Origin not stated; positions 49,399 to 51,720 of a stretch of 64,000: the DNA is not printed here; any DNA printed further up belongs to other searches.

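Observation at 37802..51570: ABC-transporter-dependent glycan locus: Wzm/Wzt (with C-terminal binding domain), bifunctional GTs and a methyltransferase-GT fusion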

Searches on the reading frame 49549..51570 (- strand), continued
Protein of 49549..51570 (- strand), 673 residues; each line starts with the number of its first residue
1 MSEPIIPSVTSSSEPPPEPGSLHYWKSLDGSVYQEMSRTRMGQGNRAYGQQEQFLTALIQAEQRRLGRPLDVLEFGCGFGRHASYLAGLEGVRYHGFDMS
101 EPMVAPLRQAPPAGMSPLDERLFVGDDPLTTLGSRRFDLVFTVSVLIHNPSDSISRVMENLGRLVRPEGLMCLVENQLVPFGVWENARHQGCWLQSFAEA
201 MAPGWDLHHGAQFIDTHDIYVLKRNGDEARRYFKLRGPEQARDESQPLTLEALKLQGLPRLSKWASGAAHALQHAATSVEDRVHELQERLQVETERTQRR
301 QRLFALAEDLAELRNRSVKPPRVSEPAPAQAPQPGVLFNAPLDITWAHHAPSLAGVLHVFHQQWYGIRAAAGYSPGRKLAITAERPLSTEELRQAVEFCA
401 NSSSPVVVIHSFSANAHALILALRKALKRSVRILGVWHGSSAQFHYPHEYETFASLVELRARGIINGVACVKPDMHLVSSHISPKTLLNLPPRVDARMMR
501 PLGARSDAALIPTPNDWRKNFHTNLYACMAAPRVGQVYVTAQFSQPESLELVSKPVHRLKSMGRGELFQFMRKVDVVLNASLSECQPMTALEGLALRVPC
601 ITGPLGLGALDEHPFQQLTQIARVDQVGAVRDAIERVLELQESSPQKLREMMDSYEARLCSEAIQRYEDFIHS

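Call 49: predict_structure(alignment_id=A1)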
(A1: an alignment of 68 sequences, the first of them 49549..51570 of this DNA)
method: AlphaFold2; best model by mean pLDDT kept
length: 673 residues; sequences in the alignment: 68
mean_pLDDT: 89.9   pTM: 0.84
mean pLDDT of the five models: 89.9, 89.8, 89.4, 88.6, 87.9
residues with pLDDT >= 90: 489; 70-90: 137; 50-70: 21; < 50: 26
segments of 3 or more residues with pLDDT < 50: 1-14, 318-329
pLDDT, mean of each block of 10 residues (from residue 1): 39 60 90 86 85 96 96 97 91 97 94 89 96 97 95 94 96 97 86 92 95 96 92 97 96 95 84 61 83 86 83 67 44 87 92 91 94 96 92 92 87 95 90 94 90 95 97 95 97 95 95 91 96 96 82 86 91 97 88 98 94 97 97 98 98 98 96 79
secondary structure, 60 per line:
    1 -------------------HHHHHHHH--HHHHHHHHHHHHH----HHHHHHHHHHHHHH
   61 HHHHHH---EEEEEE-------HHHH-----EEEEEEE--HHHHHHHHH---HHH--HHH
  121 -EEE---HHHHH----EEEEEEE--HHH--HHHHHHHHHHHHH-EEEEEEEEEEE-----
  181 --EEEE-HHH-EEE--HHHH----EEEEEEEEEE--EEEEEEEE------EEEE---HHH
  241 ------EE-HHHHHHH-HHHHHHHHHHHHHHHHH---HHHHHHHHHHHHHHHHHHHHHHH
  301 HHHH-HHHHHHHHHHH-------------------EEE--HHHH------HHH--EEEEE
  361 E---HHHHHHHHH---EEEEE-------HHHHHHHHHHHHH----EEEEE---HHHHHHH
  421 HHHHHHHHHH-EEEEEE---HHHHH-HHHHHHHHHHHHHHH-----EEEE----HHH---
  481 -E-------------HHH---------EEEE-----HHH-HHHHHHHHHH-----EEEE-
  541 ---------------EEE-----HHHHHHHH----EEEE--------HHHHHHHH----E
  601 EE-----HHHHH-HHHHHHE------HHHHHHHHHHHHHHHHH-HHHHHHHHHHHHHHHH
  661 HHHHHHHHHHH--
elements in order: H20-27 H30-42 H47-66 E70-75 H83-86 E92-98 H101-109 E122-124 H128-132 E137-143 H151-163 E165-175 E183-186 E192-194 H197-200 E205-214 E217-224 E231-234 H250-256 H258-274 H278-304 H306-316 E336-338 H341-344 E356-361 H365-373 E377-381 H389-401 E406-410 H414-430 E432-437 H441-445 H447-461 E467-470 E508-511 H521-530 E536-539 E556-558 H564-571 E576-579 H588-595 E600-602 H608-612 H614-619 H627-643 H645-671

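Call 54: fold_search(model_id=the predicted structure, library=pdb)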
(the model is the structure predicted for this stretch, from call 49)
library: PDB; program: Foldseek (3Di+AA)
matches with E <= 10: 1517; with E <= 0.001: 355
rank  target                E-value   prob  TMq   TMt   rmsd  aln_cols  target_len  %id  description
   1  3mbo_A                7.9e-09  1.00  0.34  0.58   6.2       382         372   14  Crystal Structure of the Glycosyltransferase BaBshA bound with UDP and L-malate (released 2010-09-29)
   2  6n1x                  8.7e-09  1.00  0.36  0.60   5.6       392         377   12  BshA from Staphylococcus aureus complexed with UDP and N-acetylglucosamine (released 2019-08-21)
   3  2jjm_A                2.1e-08  1.00  0.35  0.60   5.7       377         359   14  Crystal Structure of a family GT4 glycosyltransferase from Bacillus anthracis ORF BA1558. (released 2008-08-05)
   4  3c4q_B                2.7e-08  1.00  0.33  0.52   6.8       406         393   15  Structure of the retaining glycosyltransferase MshA : The first step in mycothiol biosynthesis. Organism : Corynebacte (released 2008-04-01)
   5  3c48_B                2.7e-08  1.00  0.26  0.39  10.5       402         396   15  Structure of the retaining glycosyltransferase MshA: The first step in mycothiol biosynthesis. Organism: Corynebacteri (released 2008-03-25)
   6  3c4q_A                3.2e-08  1.00  0.33  0.52   7.2       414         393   14  Structure of the retaining glycosyltransferase MshA : The first step in mycothiol biosynthesis. Organism : Corynebacte (released 2008-04-01)
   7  6eji_A                4.1e-08  1.00  0.34  0.57   6.0       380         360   12  Structure of a glycosyltransferase (released 2018-02-07)
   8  6d9t                  5.6e-08  1.00  0.36  0.61   5.5       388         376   13  BshA from Staphylococcus aureus complexed with UDP (released 2019-05-08)
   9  3mbo_D                5.9e-08  1.00  0.34  0.56   6.0       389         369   14  Crystal Structure of the Glycosyltransferase BaBshA bound with UDP and L-malate (released 2010-09-29)
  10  3c48_A                8.0e-08  1.00  0.24  0.36  10.4       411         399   15  Structure of the retaining glycosyltransferase MshA: The first step in mycothiol biosynthesis. Organism: Corynebacteri (released 2008-03-25)
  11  5d00_B                1.5e-07  1.00  0.33  0.56   6.6       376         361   15  Crystal structure of BshA from B. subtilis complexed with N-acetylglucosaminyl-malate and UMP (released 2016-09-07)
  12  3mbo_B                1.5e-07  1.00  0.33  0.54   6.5       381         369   13  Crystal Structure of the Glycosyltransferase BaBshA bound with UDP and L-malate (released 2010-09-29)
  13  3mbo_C                1.6e-07  1.00  0.35  0.58   5.8       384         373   14  Crystal Structure of the Glycosyltransferase BaBshA bound with UDP and L-malate (released 2010-09-29)
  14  6tvp_B                1.6e-07  1.00  0.33  0.52   6.7       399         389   14  Structure of Mycobacterium smegmatis alpha-maltose-1-phosphate synthase GlgM (released 2020-04-22)
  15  2bis_A                1.6e-07  1.00  0.30  0.42   7.6       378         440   16  Structure of glycogen synthase from Pyrococcus abyssi (released 2005-11-28)
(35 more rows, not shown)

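Call 95: search_protein_families(library=pfam, proteins=[L052:6111-7130:+], max_evalue=1)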
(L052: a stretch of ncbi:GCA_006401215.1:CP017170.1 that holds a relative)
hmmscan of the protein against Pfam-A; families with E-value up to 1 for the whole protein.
L052:6111-7130:+ (340 aa): 0 families
